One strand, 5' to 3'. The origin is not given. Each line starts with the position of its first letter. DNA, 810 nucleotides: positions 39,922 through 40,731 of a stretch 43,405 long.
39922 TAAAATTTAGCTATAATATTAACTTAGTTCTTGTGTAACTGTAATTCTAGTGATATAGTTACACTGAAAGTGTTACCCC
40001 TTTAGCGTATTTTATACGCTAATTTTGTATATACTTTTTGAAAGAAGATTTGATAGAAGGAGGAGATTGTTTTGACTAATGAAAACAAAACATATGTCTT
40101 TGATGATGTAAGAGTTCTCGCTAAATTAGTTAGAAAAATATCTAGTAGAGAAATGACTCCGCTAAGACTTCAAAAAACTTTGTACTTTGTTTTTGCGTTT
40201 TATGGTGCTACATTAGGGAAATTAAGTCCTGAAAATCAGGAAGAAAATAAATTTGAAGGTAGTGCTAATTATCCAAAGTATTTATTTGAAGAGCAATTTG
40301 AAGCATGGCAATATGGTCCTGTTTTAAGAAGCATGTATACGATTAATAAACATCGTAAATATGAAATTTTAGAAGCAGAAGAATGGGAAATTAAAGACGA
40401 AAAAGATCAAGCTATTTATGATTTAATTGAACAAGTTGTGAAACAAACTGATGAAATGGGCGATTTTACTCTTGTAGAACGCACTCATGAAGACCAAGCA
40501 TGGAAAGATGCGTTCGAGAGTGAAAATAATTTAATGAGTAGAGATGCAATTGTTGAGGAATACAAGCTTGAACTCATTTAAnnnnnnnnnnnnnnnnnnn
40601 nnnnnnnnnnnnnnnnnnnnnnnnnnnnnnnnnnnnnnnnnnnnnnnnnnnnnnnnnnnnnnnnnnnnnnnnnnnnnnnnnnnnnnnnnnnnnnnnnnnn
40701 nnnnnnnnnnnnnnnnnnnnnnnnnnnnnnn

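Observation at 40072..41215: Panacea-domain (DUF4065) antitoxin coupled to an unrecognisable 215-aa partner: candidate PanA-toxin/defence pair with a new toxin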

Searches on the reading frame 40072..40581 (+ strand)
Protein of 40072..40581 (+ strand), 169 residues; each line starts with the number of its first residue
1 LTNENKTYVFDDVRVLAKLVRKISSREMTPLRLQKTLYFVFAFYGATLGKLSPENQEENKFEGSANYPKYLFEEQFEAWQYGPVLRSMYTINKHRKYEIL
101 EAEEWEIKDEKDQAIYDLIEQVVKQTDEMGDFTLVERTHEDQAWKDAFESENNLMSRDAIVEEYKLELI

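Call 3: search_protein_families(library=pfam, proteins=[window:40072-40581:+], max_evalue=1)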
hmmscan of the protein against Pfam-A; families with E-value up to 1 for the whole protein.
window:40072-40581:+ (169 aa): 1 family
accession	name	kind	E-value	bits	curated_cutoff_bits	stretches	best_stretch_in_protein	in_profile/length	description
PF13274.11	SocA_Panacea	-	1.5e-08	36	25.7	1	67-145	16-113/113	Antitoxin SocA-like, Panacea domain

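Call 4: search_protein_families(library=padloc, proteins=[window:40072-40581:+], max_evalue=1)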
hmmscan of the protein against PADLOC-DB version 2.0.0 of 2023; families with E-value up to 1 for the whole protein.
window:40072-40581:+ (169 aa): 0 families

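Call 5: search_protein_families(library=phrogs, proteins=[window:40072-40581:+], max_evalue=0.1)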
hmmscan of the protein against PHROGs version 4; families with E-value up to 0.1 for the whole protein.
window:40072-40581:+ (169 aa): 2 families
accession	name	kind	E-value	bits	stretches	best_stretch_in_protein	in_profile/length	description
phrog_1281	-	unknown function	1.1e-27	98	1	17-165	15-151/195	-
phrog_10390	-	unknown function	5.4e-14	53.4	2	66-164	184-291/299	-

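Call 50: search_dna_similar(query=window:40072-40581:+, collection=phages, mode=protein, max_rows=40, max_evalue=0.001)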
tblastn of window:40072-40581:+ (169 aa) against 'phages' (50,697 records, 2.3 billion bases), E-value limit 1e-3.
Records with a match: 28; places in all: 28; records where one place covers at least 80% of the query: 22.
Best place of each record, by identity: <60% 28.
By first word of the organism name: Streptococcus 7; Paenibacillus 6; Lactobacillus 5; Brochothrix 2; Escherichia 2; Staphylococcus 2; Lactococcus 1; Moraxella 1; Blautia 1; Flavonifractor 1.
By host as written in the record: Paenibacillus larvae 4; Brochothrix thermosphacta 2; Lactobacillus casei 2; - 2; Paenibacillus larvae 2006 2; Staphylococcus pseudintermedius strain E139 2; Lactococcus lactis IL1403 1; Streptococcus pyogenes ERR111909 1; and 12 more.
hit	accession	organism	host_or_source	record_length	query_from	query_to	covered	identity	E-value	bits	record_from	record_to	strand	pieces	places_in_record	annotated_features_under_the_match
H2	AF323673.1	Lactococcus phage bIL312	Lactococcus lactis IL1403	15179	5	165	95%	40.5%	6e-26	108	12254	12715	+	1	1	orf24: Orf24 | orf25: Orf25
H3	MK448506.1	Streptococcus satellite phage Javan462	Streptococcus pyogenes ERR111909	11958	7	164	93%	40.2%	2e-26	109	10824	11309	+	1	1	hypothetical protein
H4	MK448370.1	Streptococcus satellite phage Javan22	Streptococcus agalactiae CCUG_37736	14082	7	164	93%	39.0%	7e-25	105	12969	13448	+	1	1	hypothetical protein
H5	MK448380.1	Streptococcus satellite phage Javan24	Streptococcus agalactiae CCUG_39096_A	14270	7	164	93%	39.0%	7e-25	105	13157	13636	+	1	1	hypothetical protein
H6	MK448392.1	Streptococcus satellite phage Javan27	Streptococcus agalactiae CH-1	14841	7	164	93%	39.0%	7e-25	105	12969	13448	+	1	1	hypothetical protein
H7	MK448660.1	Streptococcus satellite phage Javan9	Streptococcus agalactiae A909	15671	7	164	93%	39.0%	7e-25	105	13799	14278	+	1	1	hypothetical protein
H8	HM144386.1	Brochothrix phage BL3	Brochothrix thermosphacta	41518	6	164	94%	38.6%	1e-25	107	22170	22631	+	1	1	gp24 | gp25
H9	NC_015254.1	Brochothrix phage BL3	Brochothrix thermosphacta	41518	6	164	94%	38.6%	1e-25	107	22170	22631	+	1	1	gp24 | gp25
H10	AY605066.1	Lactobacillus phage phiAT3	Lactobacillus casei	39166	19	164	86%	34.9%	5e-19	89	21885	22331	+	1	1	unknown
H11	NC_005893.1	Lactobacillus phage phiAT3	Lactobacillus casei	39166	19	164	86%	34.9%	5e-19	89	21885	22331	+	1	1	hypothetical protein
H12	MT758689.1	Lactobacillus phage Lbab1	Lactobacillus casei BL23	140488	9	166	93%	31.7%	5e-15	77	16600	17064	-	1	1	hypothetical protein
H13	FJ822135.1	Lactobacillus phage Lb338-1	-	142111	9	166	93%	30.2%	8e-14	74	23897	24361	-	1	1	hypothetical protein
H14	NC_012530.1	Lactobacillus phage Lb338-1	-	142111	9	166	93%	30.2%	8e-14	74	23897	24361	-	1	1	hypothetical protein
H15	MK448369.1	Streptococcus satellite phage Javan219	Streptococcus equinus Sb18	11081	11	169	94%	27.8%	5e-7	54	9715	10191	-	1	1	hypothetical protein (x2)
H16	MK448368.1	Streptococcus satellite phage Javan218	Streptococcus equinus Sb17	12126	11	169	94%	27.8%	5e-7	54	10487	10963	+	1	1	hypothetical protein (x2)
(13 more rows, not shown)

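Call 51: get_annotated_region(hit=H9, flank=3000)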
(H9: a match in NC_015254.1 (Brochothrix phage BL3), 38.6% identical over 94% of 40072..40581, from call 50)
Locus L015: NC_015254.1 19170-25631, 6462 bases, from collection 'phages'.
description: Brochothrix phage BL3, complete genome.
organism: Brochothrix phage BL3 (NCBI taxid 764562)
taxonomy: Viruses; Duplodnaviria; Heunggongvirae; Uroviricota; Caudoviricetes
host: Brochothrix thermosphacta; source: -; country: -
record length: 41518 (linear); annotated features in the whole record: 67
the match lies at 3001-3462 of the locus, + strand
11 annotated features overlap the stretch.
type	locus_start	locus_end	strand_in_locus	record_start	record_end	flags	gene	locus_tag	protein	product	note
CDS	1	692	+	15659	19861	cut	-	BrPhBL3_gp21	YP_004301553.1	tail protein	putative tail fiber protein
CDS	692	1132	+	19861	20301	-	-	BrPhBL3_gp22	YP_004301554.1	DUF1617 family protein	-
CDS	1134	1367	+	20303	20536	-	-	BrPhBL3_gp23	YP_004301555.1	gp21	-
CDS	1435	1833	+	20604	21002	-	-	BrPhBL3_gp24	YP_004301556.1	holin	putative holin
CDS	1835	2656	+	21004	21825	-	-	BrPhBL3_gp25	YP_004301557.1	endolysin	N-acetylmuramoyl-L-alanine amidase; experimentally confirmed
CDS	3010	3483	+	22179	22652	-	-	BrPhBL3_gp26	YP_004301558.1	gp24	-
CDS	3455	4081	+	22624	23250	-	-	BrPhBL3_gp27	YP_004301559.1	gp25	-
CDS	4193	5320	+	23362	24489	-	-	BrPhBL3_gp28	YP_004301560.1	gp26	-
CDS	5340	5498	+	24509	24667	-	-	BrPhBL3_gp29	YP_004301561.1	gp27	-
CDS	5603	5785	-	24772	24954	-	-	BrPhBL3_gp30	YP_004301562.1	gp28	-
CDS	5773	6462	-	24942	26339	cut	-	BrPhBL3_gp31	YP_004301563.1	integrase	putative integrase; serine type; experimentally confirmed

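Call 52: get_annotated_region(hit=H2, flank=2500)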
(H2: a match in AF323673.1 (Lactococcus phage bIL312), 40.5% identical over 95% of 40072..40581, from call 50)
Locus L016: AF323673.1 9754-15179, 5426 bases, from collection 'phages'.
description: Bacteriophage bIL312, complete genome.
organism: Lactococcus phage bIL312 (NCBI taxid 151539)
taxonomy: Viruses
host: Lactococcus lactis IL1403; source: -; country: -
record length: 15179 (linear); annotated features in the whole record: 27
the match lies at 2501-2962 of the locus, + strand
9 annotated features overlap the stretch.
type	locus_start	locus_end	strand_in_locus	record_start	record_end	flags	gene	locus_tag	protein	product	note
CDS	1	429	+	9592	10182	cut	orf19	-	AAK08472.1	protease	-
CDS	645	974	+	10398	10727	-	orf20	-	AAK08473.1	Orf20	-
CDS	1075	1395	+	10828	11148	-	orf21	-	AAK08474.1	Orf21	-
CDS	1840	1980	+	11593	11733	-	orf22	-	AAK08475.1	Orf22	-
CDS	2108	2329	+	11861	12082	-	orf23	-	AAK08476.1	Orf23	-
CDS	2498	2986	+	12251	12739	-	orf24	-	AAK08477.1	Orf24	-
CDS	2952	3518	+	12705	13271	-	orf25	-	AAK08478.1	Orf25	-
CDS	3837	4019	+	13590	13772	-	orf26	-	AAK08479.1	Orf26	-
CDS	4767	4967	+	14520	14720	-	orf27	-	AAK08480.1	Csp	-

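Call 53: get_annotated_region(hit=H3, flank=2500)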
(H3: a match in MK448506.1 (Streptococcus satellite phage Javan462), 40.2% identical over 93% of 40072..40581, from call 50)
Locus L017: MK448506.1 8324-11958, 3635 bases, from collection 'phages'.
description: Streptococcus satellite phage Javan462, complete genome.
organism: Streptococcus satellite phage Javan462 (NCBI taxid 2558713)
taxonomy: Viruses
host: Streptococcus pyogenes ERR111909; source: -; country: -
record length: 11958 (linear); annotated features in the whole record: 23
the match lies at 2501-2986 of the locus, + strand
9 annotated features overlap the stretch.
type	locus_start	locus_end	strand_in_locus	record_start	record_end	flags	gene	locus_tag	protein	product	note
CDS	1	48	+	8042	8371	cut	-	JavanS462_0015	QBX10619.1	hypothetical protein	FIG01116151: hypothetical protein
CDS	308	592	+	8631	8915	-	-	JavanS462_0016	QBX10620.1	hypothetical protein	FIG01120176: hypothetical protein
CDS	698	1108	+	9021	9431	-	-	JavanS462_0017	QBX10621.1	hypothetical protein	-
CDS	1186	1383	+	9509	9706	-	-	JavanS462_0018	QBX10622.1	hypothetical protein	-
CDS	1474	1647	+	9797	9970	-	-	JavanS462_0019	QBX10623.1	hypothetical protein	FIG01116340: hypothetical protein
CDS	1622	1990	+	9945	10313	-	-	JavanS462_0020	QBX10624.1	ArpU family encoded transcriptional regulator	encoded transcriptional regulator, ArpU family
CDS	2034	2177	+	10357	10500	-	-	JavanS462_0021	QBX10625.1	hypothetical protein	-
CDS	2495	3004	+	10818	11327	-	-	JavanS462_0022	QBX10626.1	hypothetical protein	-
CDS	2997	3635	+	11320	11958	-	-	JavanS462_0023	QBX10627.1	hypothetical protein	-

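Call 62: get_annotated_region(hit=H11, flank=2000)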
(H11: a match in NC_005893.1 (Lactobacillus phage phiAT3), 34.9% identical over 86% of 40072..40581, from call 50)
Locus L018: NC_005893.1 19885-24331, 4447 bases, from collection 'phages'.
description: Lactobacillus phage phiAT3, complete genome.
organism: Lactobacillus phage phiAT3 (NCBI taxid 279281)
taxonomy: Viruses; Duplodnaviria; Heunggongvirae; Uroviricota; Caudoviricetes; Fattrevirus; Fattrevirus AT3
host: Lactobacillus casei; source: -; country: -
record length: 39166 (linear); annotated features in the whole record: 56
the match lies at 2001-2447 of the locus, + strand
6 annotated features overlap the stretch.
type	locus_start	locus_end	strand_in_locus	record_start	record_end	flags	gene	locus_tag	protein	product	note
CDS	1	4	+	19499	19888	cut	-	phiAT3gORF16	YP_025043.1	holin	ORF16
CDS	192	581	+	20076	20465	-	-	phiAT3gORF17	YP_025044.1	holin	ORF17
CDS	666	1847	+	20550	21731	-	-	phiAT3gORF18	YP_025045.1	endolysin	ORF18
CDS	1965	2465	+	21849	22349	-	-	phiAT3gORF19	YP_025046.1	hypothetical protein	ORF19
CDS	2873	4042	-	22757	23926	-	-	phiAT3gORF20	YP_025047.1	integrase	ORF20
CDS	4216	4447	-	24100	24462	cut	-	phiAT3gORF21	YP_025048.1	hypothetical protein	ORF21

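Call 63: get_annotated_region(hit=H14, flank=2000)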
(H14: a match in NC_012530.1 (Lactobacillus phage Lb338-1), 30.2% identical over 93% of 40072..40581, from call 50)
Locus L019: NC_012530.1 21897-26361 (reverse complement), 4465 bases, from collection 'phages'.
description: Lactobacillus phage Lb338-1, complete genome.
organism: Lactobacillus phage Lb338-1 (NCBI taxid 2892342)
taxonomy: Viruses; Duplodnaviria; Heunggongvirae; Uroviricota; Caudoviricetes; Herelleviridae; Mooreparkvirus; Mooreparkvirus Lb3381
host: -; source: -; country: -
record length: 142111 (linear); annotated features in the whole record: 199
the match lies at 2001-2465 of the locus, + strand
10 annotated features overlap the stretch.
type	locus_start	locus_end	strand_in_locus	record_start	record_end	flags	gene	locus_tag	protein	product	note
CDS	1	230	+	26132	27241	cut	-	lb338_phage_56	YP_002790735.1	ATPase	similar to Enterococcus faecalis phage EF24C gp125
CDS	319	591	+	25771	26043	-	-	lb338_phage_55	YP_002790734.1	hypothetical protein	-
CDS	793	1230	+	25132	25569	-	-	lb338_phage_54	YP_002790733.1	hypothetical protein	-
CDS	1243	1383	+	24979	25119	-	-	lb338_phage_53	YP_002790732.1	hypothetical protein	-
CDS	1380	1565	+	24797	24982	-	-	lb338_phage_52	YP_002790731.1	hypothetical protein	-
CDS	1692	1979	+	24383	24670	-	-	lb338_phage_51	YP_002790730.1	hypothetical protein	-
CDS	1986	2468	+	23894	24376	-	-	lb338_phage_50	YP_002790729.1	hypothetical protein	similar to Lactobacillus casei phage AT3 gp19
CDS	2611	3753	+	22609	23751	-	-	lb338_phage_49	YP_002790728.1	transposase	similar to Lactobacillus fermentum IFO 3956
CDS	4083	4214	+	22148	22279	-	-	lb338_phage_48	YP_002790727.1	hypothetical protein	-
CDS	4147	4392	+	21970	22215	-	-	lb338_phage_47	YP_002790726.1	hypothetical protein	-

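Call 64: get_annotated_region(hit=H4, flank=2000)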
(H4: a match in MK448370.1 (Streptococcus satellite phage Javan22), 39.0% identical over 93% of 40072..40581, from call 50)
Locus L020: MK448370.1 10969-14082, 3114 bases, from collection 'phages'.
description: Streptococcus satellite phage Javan22, complete genome.
organism: Streptococcus satellite phage Javan22 (NCBI taxid 2558577)
taxonomy: Viruses
host: Streptococcus agalactiae CCUG_37736; source: -; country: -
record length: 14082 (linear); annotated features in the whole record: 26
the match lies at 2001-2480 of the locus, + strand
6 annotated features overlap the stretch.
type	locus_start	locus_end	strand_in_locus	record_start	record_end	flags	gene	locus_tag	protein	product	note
CDS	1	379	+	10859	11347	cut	-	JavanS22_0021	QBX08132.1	hypothetical protein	FIG01115581: hypothetical protein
CDS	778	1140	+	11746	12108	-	-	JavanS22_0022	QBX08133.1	hypothetical protein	FIG01116340: hypothetical protein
CDS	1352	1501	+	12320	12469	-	-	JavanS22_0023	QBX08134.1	ArpU family encoded transcriptional regulator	encoded transcriptional regulator, ArpU family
CDS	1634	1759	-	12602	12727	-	-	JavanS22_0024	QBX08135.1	hypothetical protein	-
CDS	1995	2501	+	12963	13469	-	-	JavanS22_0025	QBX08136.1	hypothetical protein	-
CDS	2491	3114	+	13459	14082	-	-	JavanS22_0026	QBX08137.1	hypothetical protein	-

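Call 65: get_annotated_region(hit=H16, flank=2000)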
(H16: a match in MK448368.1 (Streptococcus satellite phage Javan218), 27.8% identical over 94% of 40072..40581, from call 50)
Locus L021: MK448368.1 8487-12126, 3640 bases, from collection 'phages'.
description: Streptococcus satellite phage Javan218, complete genome.
organism: Streptococcus satellite phage Javan218 (NCBI taxid 2558575)
taxonomy: Viruses
host: Streptococcus equinus Sb17; source: -; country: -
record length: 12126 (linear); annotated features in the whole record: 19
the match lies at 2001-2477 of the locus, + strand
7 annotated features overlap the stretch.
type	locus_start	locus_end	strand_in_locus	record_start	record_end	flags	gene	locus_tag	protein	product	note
CDS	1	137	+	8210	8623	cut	-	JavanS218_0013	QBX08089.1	hypothetical protein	-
CDS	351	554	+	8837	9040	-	-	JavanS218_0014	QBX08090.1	hypothetical protein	conserved hypothetical protein NMA0318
CDS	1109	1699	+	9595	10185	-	-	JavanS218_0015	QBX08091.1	hypothetical protein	-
CDS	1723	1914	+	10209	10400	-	-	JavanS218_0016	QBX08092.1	hypothetical protein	-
CDS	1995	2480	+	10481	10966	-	-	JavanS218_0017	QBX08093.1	hypothetical protein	Putative prophage protein (ps3)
CDS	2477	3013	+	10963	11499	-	-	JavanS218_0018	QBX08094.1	hypothetical protein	-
CDS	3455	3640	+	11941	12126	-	-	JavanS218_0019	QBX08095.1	paratox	-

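Call 77: search_protein_families(library=ncbifam, proteins=[window:40072-40581:+, L015:3455-4081:+, L016:2952-3518:+], max_evalue=0.1)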
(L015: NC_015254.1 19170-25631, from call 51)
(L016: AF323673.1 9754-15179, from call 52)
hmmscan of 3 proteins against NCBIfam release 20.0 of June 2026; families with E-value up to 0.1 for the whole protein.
window:40072-40581:+ (169 aa): 1 family
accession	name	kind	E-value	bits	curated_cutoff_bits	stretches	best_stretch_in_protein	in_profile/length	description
NF047745.1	SocA_antitoxin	equivalog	4e-14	52.7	190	2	71-146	45-131/176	type VI toxin-antitoxin system SocA family antitoxin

L015:3455-4081:+ (208 aa): 0 families

L016:2952-3518:+ (188 aa): 0 families

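Call 85: search_protein_families(library=phrogs, proteins=[L015:3455-4081:+, L016:2952-3518:+, L020:2491-3111:+, L021:2477-3013:+], max_evalue=0.001)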
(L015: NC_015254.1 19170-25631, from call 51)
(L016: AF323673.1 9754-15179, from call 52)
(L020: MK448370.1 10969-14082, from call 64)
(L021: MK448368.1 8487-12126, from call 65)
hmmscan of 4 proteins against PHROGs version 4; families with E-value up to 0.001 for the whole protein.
L015:3455-4081:+ (208 aa): 0 families

L016:2952-3518:+ (188 aa): 1 family
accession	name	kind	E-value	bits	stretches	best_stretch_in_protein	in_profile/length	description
phrog_28810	-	unknown function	2.9e-129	429.3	1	1-188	1-188/188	-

L020:2491-3111:+ (207 aa): 0 families

L021:2477-3013:+ (178 aa): 1 family
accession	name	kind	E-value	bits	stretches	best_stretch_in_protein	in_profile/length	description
phrog_24206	-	unknown function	9.7e-14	52.9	1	32-171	29-167/173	-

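Call 86: search_protein_families(library=pfam, proteins=[L021:2477-3013:+, L015:3455-4081:+, L016:2952-3518:+, L020:2491-3111:+, L015:4193-5320:+], max_evalue=0.1)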
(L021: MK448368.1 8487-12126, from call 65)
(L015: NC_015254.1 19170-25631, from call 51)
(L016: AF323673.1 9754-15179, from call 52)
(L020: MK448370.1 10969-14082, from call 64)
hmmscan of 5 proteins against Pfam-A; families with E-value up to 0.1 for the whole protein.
L021:2477-3013:+ (178 aa): 0 families

L015:3455-4081:+ (208 aa): 0 families

L016:2952-3518:+ (188 aa): 0 families

L020:2491-3111:+ (207 aa): 0 families

L015:4193-5320:+ (375 aa): 20 families
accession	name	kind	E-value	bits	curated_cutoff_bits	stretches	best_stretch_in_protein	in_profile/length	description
PF02661.23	Fic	-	3.6e-17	63.4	24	1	108-228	1-90/93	Fic/DOC family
PF13784.11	Fic_N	-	5e-14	52.5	26.7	1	27-101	6-82/82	Fic/DOC family N-terminal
PF03297.21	Ribosomal_S25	-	1.3e-05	25.7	28.8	1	321-366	54-99/101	S25 ribosomal protein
PF13412.12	HTH_24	-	3.7e-05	23.6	21.9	1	322-353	16-47/48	Winged helix-turn-helix DNA-binding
PF21248.3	SoFic-like_C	-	0.00011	22.8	27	1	319-370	26-76/76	Protein adenylyltransferase SoFic-like, C-terminal domain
PF12802.13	MarR_2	-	0.00038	21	27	1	322-355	18-52/61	MarR family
PF01325.25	Fe_dep_repress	-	0.00048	20.7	26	1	320-357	19-56/60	Iron dependent repressor, N-terminal DNA binding domain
PF09339.16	HTH_IclR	-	0.00078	19.6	22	1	325-356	20-51/52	IclR helix-turn-helix domain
PF24033.1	DUF7342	-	0.001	19.5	31.6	1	325-371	19-65/150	Family of unknown function (DUF7342)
PF01978.25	TrmB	-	0.0013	19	25.6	1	325-366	24-63/68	Sugar-specific transcriptional regulator TrmB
PF08220.18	HTH_DeoR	-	0.003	17.7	21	1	323-353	14-44/57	DeoR-like helix-turn-helix domain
PF04157.22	EAP30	-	0.0035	17.5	26.8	1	295-357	150-219/219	EAP30/Vps36 family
PF12840.13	HTH_20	-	0.0061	16.9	27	1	325-355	20-50/51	Helix-turn-helix domain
PF07793.16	DUF1631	-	0.034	13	33.7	1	47-131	521-609/741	Protein of unknown function (DUF1631)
PF21984.2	DnaD_N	-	0.038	14.6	27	1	322-372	34-85/101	DnaD N-terminal domain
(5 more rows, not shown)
